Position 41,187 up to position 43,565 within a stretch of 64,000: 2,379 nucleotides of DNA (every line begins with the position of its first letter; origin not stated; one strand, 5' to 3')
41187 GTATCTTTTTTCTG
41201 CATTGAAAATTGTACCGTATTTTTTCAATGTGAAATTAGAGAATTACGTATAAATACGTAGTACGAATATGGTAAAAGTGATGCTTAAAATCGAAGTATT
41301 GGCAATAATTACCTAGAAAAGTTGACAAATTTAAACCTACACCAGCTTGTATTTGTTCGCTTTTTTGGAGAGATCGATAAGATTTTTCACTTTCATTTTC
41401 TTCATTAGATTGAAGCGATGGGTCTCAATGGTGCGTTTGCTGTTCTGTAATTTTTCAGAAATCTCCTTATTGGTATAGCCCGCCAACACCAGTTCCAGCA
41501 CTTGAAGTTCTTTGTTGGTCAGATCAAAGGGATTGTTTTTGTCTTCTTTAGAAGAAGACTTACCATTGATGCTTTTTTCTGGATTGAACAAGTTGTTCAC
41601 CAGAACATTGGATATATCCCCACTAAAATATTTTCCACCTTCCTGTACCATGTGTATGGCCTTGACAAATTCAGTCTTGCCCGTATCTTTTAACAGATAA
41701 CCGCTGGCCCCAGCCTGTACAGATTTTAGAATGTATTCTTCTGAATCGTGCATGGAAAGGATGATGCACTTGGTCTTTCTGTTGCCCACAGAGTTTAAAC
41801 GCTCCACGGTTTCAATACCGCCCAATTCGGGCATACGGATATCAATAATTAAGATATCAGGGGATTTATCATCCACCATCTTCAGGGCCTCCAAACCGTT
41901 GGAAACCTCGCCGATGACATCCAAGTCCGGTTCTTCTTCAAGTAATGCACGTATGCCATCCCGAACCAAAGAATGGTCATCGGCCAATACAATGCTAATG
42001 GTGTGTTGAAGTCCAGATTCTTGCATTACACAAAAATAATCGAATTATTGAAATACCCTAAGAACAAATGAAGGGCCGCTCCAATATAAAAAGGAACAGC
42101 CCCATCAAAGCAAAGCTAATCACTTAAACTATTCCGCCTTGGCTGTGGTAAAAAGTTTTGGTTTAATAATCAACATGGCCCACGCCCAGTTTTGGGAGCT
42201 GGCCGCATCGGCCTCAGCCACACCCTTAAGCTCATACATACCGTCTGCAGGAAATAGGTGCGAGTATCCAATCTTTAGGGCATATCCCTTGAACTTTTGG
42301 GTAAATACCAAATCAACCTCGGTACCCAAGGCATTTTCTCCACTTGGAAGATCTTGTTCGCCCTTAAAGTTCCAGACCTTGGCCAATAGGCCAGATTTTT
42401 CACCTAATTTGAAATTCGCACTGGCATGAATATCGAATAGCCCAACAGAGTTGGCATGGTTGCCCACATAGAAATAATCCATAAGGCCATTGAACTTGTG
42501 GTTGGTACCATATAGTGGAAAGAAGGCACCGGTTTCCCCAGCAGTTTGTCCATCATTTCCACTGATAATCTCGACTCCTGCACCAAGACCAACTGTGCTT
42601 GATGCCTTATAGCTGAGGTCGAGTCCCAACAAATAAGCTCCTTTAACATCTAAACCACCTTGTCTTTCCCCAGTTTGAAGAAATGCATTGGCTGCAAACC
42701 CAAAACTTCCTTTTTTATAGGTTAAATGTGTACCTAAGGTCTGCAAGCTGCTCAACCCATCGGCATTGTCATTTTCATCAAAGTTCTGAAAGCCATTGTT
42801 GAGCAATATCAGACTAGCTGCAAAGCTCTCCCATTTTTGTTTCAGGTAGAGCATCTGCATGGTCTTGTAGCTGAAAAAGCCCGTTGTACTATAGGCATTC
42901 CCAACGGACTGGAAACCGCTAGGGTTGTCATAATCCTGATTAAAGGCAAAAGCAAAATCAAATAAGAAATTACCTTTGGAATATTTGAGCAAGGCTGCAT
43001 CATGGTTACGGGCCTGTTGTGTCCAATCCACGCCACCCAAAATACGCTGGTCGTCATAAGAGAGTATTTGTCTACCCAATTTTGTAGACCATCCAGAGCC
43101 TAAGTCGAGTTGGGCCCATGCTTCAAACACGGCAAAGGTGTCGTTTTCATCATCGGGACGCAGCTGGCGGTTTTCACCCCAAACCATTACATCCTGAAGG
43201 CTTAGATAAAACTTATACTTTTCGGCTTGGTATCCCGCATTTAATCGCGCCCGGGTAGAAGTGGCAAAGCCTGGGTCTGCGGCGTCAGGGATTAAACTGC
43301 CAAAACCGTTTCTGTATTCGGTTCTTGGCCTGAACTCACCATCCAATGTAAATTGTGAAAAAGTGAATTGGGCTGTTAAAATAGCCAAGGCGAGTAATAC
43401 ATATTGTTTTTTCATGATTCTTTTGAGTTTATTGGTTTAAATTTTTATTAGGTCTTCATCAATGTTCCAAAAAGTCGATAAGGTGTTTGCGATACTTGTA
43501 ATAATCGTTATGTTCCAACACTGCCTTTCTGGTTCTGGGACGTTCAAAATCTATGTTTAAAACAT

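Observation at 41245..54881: TACGTA-core motif strongly enriched in the upstream spacers of the nitrate/nitrite assimilation operons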

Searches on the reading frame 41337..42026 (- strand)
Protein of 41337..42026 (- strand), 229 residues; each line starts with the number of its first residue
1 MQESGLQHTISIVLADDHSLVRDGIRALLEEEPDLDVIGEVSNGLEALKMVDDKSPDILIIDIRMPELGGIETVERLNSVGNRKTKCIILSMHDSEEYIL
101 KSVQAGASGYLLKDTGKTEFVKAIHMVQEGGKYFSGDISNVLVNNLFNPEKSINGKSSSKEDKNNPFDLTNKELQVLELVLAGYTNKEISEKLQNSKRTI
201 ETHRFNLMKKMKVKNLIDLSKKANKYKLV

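Call 8: search_protein_families(library=pfam, proteins=[window:41337-42026:-])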
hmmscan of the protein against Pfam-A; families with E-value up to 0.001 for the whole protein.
window:41337-42026:- (229 aa): 3 families
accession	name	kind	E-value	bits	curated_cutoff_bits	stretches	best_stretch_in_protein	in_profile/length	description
PF00072.30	Response_reg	-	8.2e-27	94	30.2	1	12-124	1-110/111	Response regulator receiver domain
PF00196.25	GerE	-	7.3e-18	64.4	23.5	1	169-219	3-53/57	Bacterial regulatory proteins, luxR family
PF08281.18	Sigma70_r4_2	-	0.00059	19.9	25.7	1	169-211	11-54/54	Sigma-70, region 4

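Call 13: search_protein_families(library=ncbifam, proteins=[window:41337-42026:-])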
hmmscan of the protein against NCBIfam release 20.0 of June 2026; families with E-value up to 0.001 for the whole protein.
window:41337-42026:- (229 aa): 88 families (the best 25 are shown)
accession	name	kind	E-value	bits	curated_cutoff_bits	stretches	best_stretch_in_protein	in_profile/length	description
NF052445.1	RespRegMctR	equivalog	4.7e-53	179.7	300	1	10-223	2-199/205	two-component system response regulator MctR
NF007018.1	PRK09483.1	equivalog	4.4e-43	147.5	280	1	10-229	2-209/217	UvrY/SirA/GacA family response regulator transcription factor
NF011896.0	PRK15369.1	equivalog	6.6e-43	146.8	242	1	9-228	3-209/211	two component system response regulator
NF007935.0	PRK10651.1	equivalog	3.2e-41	140.9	250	1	8-217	5-204/216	two-component system response regulator NarL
NF047785.1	respo_reg_MadR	equivalog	4.5e-38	130.7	300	1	10-228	1-208/209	MadR family response regulator transcription factor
NF007708.0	PRK10403.1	equivalog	2.1e-35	122.1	343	1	10-215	7-200/215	nitrate/nitrite response regulator protein NarP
NF007685.0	PRK10360.1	equivalog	3.3e-34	118.4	258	1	10-222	2-191/196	response regulator transcription factor UhpA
NF007419.0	PRK09958.1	equivalog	7.5e-31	107.3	251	1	13-228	4-203/204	acid-sensing system DNA-binding response regulator EvgA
NF007403.0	PRK09935.1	equivalog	1.5e-26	93.3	271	1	10-229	4-210/210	fimbria biosynthesis transcriptional regulator FimZ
NF006900.1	PRK09390.1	equivalog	3.6e-22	78.9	255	2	163-221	137-195/203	response regulator FixJ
NF008677.0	PRK11697.1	equivalog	1.6e-20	73.5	246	1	10-129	2-117/238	two-component system response regulator BtsR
TIGR02875.1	spore_0_A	equivalog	1.6e-20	73.4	200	1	9-132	2-126/262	sporulation transcription factor Spo0A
NF001965.0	PRK00742.1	subfamily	6e-20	71.7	293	1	9-118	3-112/357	chemotaxis-specific protein-glutamate methyltransferase CheB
NF041367.1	CheY_Halo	equivalog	1.1e-19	70.9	200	1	12-126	1-112/114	chemotaxis protein CheY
NF040749.1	tetrathio_RR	equivalog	9.7e-18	64.6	290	1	12-223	2-188/191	tetrathionate respiration response regulator TtrR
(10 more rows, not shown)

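Call 26: search_solved_structures(query=window:41337-42026:-, max_evalue=1e-10, show_alignments=3)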
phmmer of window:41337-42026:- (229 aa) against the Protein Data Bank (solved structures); distinct sequences matched with E-value up to 1e-10: 40.
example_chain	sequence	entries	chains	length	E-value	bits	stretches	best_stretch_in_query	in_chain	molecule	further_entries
1a04_A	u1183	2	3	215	4.4e-33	118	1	8-219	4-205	NITRATE/NITRITE RESPONSE REGULATOR PROTEIN NARL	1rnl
5hev_A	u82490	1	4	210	5.1e-26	94.9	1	10-225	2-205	Response regulator protein VraR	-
3c3w_A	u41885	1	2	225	8.2e-26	94.3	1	10-214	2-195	TWO COMPONENT TRANSCRIPTIONAL REGULATORY PROTEIN DEVR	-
4ldz_A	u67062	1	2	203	6e-25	91.4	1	9-140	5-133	Transcriptional regulatory protein DesR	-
4hye_A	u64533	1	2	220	9.7e-25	90.8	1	7-143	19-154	Response regulator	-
4zmr_A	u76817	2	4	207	3.7e-24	88.9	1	10-142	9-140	Response regulator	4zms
4yn8_A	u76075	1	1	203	1.2e-23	87.2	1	9-218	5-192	Response regulator ChrA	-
3cz5_A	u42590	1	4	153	5.1e-23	85.1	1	9-142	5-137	Two-component response regulator, LuxR family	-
7ve6_A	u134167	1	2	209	2.1e-22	83.1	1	9-216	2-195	Response regulator protein VraR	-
4gvp_A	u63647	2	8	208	3.1e-22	82.6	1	9-216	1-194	Response regulator protein vraR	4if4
5f64_A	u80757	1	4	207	3.9e-22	82.3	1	10-227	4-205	Positive transcription regulator EvgA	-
8zwn_A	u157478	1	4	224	5.4e-22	81.8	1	11-227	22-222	DNA-binding transcriptional activator EvgA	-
3eul_A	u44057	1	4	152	4.8e-20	75.4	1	9-129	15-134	POSSIBLE NITRATE/NITRITE RESPONSE TRANSCRIPTIONAL REGULATORY PROTEIN NARL (DNA-binding res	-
4le0_A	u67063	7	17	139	3.7e-19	72.5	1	9-139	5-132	Transcriptional regulatory protein DesR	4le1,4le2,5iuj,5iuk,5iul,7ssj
7ssi_C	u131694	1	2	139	7e-19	71.6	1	9-139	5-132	Transcriptional regulatory protein DesR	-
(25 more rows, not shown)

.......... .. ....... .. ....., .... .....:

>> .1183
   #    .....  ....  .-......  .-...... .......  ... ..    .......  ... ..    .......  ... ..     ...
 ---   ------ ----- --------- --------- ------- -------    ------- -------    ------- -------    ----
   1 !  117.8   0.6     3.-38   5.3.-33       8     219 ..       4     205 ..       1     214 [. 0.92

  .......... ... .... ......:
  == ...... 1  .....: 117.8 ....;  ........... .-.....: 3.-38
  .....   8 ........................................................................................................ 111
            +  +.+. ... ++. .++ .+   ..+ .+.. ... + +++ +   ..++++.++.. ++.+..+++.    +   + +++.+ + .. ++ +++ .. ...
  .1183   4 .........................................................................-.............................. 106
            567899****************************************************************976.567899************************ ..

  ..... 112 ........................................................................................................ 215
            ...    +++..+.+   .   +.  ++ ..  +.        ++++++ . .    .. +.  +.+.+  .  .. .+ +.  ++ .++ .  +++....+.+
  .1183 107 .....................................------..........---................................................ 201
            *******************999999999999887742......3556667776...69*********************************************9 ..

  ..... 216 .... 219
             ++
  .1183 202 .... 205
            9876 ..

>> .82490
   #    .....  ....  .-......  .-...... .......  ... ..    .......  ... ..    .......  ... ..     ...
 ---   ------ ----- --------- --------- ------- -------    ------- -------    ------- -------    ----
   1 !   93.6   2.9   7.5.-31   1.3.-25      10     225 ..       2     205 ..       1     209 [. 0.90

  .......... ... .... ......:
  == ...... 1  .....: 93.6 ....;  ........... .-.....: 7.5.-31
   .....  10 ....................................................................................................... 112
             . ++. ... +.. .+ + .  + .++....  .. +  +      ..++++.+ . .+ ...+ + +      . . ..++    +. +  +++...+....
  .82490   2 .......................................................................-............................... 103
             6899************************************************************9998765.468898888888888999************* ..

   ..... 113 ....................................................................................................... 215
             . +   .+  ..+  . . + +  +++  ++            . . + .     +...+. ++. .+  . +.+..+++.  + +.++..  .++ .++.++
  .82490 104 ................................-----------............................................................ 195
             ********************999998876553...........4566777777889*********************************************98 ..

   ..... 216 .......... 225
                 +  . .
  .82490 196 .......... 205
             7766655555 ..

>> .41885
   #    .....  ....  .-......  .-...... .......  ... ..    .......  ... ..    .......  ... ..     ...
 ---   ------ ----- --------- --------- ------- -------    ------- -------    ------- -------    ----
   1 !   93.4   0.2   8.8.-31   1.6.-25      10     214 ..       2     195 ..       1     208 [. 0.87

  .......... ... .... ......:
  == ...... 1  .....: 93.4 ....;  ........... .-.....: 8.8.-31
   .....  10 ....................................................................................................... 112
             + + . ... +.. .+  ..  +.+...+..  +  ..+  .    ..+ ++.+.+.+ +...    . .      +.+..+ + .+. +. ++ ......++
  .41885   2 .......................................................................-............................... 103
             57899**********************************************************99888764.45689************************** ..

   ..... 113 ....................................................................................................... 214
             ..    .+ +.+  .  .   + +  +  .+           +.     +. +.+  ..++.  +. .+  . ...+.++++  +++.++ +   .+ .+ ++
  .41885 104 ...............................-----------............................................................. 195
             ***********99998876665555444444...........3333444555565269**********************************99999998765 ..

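Call 42: find_homologous_proteins(query=window:41337-42026:-, max_evalue=1e-20)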
Query window:41337-42026:- (229 aa): 6196 proteins with E <= 1e-20 among 6711 candidates; the best 120 are listed.
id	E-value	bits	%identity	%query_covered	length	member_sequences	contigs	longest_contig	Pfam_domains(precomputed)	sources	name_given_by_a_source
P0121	1.3e-140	484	100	100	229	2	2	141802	PF00196.26,PF00072.31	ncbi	-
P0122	1.3e-127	442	90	100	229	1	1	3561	PF00196.26,PF00072.31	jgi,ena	-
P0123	1.1e-122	425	90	100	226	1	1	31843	PF00196.26,PF00072.31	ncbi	-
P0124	2.4e-120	418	88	100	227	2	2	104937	PF00196.26,PF00072.31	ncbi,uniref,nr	ncbi:response regulator transcription factor [Flagellimonas halotolerans]|uniref:Response regulator 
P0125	3.7e-120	417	89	100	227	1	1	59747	PF00196.26,PF00072.31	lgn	-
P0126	6.6e-120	416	89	100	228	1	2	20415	PF00196.26,PF00072.31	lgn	-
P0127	8.2e-120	416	88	100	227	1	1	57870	PF00196.26,PF00072.31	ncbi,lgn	-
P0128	1.1e-119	416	88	100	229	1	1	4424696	PF00196.26,PF00072.31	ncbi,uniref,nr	ncbi:response regulator transcription factor [Muricauda sp. MAR_2010_75]|uniref:response regulator t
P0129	1.4e-119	415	88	100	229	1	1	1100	PF00196.26,PF00072.31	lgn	-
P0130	3.8e-119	414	86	100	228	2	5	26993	PF00196.26,PF00072.31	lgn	-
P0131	5.4e-119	413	87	100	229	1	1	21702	PF00196.26,PF00072.31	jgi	jgi:DNA-binding NarL/FixJ family response regulator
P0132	6.1e-119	413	88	100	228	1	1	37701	PF00196.26,PF00072.31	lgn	-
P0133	7.1e-119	413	88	100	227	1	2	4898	PF00196.26,PF00072.31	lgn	-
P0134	8.6e-119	413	87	100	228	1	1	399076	PF00196.26,PF00072.31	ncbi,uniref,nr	ncbi:response regulator [Muricauda sp. HICW]|uniref:Response regulator n=1 Tax=Flagellimonas chongwu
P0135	1.7e-118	412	87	100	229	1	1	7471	PF00196.26,PF00072.31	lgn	-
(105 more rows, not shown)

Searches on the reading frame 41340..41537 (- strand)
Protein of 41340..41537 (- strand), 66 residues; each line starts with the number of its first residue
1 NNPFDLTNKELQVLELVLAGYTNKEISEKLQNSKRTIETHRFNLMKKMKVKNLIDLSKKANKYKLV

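Call 31: search_solved_structures(query=window:41340-41537:-, max_evalue=0.01, show_alignments=5)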
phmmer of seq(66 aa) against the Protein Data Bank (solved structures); distinct sequences matched with E-value up to 0.01: 33.
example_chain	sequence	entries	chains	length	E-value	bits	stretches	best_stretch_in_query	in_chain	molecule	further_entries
2jpc_A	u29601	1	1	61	3.1e-11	46.2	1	9-65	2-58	SsrB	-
7vim_A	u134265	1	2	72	2.7e-10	43.3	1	6-62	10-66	Protein EsrB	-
1x3u_A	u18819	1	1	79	3.4e-09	39.9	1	6-58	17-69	Transcriptional regulatory protein fixJ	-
1yio_A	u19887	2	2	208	6.6e-08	35.8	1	5-64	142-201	response regulatory protein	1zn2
5f64_A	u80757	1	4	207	1.1e-06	32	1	6-64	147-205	Positive transcription regulator EvgA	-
4wt0_B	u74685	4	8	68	1.2e-06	31.9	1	5-54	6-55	Response regulator receiver domain protein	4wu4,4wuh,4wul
8zwn_A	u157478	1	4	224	1.3e-06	31.8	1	6-64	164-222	DNA-binding transcriptional activator EvgA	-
5xso_A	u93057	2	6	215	3.2e-06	30.6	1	6-60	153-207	Response regulator FixJ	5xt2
4wsz_A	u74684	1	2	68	4.1e-06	30.2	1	5-52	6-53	Response regulator receiver domain protein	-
3kln_A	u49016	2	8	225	4.7e-06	30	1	6-55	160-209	Transcriptional regulator, LuxR family | Transcriptional regulator VpsT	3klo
7ve4_A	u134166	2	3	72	9.9e-06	29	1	6-53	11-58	DNA-binding response regulator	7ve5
8u3b_G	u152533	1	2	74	1.2e-05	28.8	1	5-56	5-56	Nitrate/nitrite response regulator protein NarL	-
1je8_A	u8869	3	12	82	1.6e-05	28.4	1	5-56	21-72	Nitrate/Nitrite Response Regulator Protein NARL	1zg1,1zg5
2rnj_A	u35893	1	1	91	1.8e-05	28.2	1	6-53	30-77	Response regulator protein vraR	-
5hev_A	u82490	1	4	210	2.2e-05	27.9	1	5-62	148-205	Response regulator protein VraR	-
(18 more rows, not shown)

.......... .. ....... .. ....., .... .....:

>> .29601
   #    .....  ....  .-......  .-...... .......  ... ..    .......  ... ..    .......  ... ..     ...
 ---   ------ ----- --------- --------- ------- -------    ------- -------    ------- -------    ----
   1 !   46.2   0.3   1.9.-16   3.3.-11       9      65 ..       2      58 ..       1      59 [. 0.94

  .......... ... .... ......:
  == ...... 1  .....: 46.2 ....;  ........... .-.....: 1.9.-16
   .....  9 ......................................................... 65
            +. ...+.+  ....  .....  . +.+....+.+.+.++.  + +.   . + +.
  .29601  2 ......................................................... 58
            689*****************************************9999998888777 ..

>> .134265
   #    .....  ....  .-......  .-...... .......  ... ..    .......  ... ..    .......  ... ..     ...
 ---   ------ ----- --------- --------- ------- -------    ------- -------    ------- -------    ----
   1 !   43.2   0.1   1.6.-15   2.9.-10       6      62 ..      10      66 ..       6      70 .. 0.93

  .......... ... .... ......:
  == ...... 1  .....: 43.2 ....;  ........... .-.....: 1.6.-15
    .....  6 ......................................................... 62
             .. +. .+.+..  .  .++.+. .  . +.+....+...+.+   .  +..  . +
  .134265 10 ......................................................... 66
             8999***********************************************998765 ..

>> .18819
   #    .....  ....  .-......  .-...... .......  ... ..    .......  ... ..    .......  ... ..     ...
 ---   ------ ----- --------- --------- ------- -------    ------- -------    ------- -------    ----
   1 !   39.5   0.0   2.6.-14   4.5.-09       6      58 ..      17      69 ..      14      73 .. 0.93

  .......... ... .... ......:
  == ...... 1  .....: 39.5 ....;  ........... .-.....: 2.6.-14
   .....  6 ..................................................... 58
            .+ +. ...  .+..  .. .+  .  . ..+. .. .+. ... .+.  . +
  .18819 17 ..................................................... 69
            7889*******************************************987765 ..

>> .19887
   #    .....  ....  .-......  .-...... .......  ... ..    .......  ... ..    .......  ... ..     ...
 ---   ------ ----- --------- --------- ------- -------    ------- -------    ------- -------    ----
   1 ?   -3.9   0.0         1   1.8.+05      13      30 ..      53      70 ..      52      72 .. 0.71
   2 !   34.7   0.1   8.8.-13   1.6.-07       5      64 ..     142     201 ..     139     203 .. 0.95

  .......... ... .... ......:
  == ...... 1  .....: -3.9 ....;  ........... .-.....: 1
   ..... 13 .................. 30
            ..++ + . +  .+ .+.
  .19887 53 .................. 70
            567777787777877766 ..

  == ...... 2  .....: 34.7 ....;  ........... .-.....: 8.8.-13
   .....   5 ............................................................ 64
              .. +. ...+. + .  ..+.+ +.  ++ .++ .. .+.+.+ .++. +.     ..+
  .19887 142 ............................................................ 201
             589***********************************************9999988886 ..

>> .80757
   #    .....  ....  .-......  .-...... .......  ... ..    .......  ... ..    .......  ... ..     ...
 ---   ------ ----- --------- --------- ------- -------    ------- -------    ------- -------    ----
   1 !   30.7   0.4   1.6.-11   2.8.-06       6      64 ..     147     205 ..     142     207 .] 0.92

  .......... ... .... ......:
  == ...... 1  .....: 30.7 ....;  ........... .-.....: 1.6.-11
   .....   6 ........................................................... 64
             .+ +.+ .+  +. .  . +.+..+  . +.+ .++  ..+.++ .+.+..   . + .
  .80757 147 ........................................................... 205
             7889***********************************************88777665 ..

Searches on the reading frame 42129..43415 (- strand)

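Call 8: search_protein_families(library=pfam, proteins=[window:42129-43415:-])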
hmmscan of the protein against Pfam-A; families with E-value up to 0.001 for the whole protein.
window:42129-43415:- (428 aa): 1 family
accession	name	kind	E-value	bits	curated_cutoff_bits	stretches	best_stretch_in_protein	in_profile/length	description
PF13372.12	Alginate_exp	-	4.8e-11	42.5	25.2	1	25-394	6-382/395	Alginate export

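Call 13: search_protein_families(library=ncbifam, proteins=[window:42129-43415:-])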
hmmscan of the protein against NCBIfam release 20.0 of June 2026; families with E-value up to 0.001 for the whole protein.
window:42129-43415:- (428 aa): 0 families
